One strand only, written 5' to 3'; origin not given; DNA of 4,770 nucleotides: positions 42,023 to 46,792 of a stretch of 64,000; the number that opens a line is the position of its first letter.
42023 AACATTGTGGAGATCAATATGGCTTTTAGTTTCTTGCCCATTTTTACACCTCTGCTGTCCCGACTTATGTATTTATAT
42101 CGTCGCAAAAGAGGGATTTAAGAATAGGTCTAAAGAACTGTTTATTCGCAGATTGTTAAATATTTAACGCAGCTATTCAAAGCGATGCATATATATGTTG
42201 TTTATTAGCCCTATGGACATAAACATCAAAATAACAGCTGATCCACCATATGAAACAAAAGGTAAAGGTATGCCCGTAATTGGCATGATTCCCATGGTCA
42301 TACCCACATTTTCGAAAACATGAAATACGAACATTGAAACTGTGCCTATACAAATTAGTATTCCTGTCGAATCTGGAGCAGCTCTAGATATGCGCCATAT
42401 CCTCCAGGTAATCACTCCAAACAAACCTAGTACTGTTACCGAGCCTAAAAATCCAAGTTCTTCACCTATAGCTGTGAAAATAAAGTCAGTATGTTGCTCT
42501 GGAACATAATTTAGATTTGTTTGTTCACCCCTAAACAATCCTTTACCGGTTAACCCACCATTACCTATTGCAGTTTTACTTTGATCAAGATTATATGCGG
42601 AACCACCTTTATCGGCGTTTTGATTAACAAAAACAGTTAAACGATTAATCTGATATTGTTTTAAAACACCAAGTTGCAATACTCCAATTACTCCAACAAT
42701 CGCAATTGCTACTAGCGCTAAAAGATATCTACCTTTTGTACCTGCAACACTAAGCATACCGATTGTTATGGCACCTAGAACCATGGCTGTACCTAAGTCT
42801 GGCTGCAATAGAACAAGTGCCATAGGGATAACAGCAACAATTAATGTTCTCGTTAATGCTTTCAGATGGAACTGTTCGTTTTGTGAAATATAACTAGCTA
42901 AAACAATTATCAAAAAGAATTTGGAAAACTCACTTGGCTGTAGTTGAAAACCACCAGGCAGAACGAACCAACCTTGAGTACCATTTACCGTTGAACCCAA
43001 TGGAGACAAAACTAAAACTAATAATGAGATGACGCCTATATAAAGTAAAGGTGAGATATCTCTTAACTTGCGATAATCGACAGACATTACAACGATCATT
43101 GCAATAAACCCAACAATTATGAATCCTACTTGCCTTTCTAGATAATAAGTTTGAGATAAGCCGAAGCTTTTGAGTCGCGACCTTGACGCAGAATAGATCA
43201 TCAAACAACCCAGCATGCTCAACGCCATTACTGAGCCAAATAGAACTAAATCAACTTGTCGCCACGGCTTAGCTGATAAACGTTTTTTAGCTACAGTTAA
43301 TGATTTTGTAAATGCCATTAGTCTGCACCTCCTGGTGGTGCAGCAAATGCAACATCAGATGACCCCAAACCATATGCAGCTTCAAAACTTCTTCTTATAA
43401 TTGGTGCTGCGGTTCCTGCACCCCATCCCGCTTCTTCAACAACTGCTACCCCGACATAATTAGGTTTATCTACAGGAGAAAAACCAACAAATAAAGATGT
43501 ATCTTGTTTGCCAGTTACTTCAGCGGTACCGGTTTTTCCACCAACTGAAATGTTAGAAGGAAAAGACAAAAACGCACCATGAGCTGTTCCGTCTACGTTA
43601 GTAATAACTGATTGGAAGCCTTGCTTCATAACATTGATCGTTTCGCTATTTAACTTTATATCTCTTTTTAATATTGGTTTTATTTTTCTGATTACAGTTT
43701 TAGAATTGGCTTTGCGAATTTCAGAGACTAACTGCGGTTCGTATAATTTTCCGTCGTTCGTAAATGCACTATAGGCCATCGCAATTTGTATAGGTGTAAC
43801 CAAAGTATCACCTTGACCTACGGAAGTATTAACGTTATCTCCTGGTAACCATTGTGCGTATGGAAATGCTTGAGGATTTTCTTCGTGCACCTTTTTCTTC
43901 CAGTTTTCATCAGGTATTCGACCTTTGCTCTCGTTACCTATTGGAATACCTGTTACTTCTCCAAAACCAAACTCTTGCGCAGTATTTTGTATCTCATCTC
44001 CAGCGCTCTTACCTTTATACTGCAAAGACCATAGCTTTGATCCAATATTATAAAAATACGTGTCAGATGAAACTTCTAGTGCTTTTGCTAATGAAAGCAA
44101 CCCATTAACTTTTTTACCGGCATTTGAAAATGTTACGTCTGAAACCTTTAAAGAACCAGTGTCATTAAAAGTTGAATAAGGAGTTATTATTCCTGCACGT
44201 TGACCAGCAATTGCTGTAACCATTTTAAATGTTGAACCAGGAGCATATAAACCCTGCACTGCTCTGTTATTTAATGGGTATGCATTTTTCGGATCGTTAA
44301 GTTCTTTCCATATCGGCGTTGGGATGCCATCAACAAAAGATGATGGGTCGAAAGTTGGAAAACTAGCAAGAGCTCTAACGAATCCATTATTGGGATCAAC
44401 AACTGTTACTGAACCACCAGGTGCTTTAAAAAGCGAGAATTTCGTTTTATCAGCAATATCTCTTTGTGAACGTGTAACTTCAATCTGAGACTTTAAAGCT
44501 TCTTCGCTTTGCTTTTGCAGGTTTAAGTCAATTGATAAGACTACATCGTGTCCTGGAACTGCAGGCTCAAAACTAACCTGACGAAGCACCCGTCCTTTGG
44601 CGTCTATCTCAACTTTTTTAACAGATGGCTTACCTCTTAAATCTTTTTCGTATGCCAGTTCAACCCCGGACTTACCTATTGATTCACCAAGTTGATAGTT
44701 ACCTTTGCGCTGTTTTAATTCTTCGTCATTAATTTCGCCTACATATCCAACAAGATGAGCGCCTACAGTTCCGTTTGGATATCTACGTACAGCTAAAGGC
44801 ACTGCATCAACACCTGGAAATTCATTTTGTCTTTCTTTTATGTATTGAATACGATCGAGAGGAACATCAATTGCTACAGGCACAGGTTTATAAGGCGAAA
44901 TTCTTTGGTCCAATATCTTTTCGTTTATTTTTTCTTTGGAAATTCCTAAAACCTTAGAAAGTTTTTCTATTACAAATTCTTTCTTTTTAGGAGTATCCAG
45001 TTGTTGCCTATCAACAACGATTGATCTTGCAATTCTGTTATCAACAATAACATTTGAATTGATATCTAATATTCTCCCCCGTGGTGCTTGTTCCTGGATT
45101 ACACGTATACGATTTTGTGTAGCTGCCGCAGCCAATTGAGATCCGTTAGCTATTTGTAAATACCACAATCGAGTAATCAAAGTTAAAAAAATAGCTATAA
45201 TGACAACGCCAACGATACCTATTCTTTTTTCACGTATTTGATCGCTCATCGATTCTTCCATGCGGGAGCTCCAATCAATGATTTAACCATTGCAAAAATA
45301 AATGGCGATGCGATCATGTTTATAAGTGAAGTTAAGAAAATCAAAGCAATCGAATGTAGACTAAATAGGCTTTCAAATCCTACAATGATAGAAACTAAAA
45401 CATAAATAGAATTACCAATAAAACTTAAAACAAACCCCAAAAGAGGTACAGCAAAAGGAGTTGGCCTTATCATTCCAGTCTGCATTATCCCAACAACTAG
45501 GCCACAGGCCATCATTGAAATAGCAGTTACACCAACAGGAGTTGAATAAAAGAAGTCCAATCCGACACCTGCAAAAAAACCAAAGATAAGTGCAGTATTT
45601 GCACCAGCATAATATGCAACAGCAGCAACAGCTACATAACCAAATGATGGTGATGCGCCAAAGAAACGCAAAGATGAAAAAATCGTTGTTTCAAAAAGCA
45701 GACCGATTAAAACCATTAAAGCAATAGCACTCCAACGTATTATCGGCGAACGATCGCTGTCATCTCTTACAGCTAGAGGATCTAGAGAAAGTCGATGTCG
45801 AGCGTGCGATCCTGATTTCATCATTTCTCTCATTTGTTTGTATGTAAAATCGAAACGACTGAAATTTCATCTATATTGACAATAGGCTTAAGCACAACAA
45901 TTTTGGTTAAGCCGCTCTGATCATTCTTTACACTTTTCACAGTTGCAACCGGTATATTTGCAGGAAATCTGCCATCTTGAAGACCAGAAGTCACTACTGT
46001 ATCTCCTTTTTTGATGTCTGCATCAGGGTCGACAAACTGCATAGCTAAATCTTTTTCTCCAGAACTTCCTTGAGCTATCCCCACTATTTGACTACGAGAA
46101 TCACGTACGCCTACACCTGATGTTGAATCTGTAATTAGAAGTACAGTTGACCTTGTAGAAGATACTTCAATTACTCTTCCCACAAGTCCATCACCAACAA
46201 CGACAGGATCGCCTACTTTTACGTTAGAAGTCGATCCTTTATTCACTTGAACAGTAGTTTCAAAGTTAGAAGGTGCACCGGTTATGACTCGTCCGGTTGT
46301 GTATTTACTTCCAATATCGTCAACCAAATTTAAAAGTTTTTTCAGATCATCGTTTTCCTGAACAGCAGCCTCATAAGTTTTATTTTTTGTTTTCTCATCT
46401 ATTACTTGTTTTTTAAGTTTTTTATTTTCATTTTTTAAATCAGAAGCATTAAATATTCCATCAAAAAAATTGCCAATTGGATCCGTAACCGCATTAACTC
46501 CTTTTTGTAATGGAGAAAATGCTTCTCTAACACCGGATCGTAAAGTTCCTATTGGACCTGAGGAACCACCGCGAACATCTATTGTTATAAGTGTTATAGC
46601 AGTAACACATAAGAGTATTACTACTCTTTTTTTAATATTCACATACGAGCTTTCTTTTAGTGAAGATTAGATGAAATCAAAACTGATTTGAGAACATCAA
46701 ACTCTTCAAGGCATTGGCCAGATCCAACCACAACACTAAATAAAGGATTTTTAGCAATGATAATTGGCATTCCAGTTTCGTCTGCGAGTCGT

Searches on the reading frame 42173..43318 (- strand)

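Call 54: search_protein_families(library=pfam, proteins=[window:42173-43318:-], max_evalue=0.001)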
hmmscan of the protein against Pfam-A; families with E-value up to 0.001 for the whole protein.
window:42173-43318:- (381 aa): 1 family
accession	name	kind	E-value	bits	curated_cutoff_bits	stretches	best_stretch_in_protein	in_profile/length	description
PF01098.24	FTSW_RODA_SPOVE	-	1.8e-100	336.9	26.4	1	27-379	5-354/356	Cell cycle protein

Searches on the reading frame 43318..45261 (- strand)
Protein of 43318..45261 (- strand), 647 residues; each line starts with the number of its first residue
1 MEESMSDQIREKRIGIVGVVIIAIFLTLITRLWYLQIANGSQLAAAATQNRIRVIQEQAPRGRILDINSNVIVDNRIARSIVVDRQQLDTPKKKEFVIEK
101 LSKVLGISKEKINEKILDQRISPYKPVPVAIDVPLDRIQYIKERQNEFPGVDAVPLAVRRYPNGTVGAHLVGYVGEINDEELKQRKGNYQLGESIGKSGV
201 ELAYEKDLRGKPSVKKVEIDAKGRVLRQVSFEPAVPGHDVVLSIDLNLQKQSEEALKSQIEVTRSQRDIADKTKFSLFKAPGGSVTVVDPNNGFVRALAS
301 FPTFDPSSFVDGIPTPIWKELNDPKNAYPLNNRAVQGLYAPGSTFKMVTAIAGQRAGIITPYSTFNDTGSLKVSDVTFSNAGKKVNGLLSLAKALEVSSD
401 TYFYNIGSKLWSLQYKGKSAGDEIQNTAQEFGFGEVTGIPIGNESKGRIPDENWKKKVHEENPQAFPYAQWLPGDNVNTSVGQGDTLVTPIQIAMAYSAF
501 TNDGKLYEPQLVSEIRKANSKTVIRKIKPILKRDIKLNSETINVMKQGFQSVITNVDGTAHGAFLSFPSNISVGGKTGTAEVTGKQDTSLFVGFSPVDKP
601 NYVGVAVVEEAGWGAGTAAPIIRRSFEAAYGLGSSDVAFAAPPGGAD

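Call 54: search_protein_families(library=pfam, proteins=[window:43318-45261:-], max_evalue=0.001)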
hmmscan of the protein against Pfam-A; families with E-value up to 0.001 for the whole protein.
window:43318-45261:- (647 aa): 2 families
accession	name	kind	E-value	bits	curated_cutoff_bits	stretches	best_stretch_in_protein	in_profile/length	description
PF00905.27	Transpeptidase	-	4.4e-57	194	22.1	1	283-625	1-297/299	Penicillin binding protein transpeptidase domain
PF03717.20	PBP_dimer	-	8.3e-46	157.1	24.4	1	57-229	2-179/180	Penicillin-binding Protein dimerisation domain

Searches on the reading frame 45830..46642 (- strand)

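Call 54: search_protein_families(library=pfam, proteins=[window:45830-46642:-], max_evalue=0.001)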
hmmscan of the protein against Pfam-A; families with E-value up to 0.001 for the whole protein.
window:45830-46642:- (270 aa): 2 families
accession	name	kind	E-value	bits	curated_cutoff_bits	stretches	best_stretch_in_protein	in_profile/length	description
PF04085.20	MreC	-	1.7e-39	135.4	28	1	119-266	1-146/147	Rod shape-determining protein MreC, barrel core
PF02699.20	YajC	-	7.1e-05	23.1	28.2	0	139-186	33-76/78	Preprotein translocase subunit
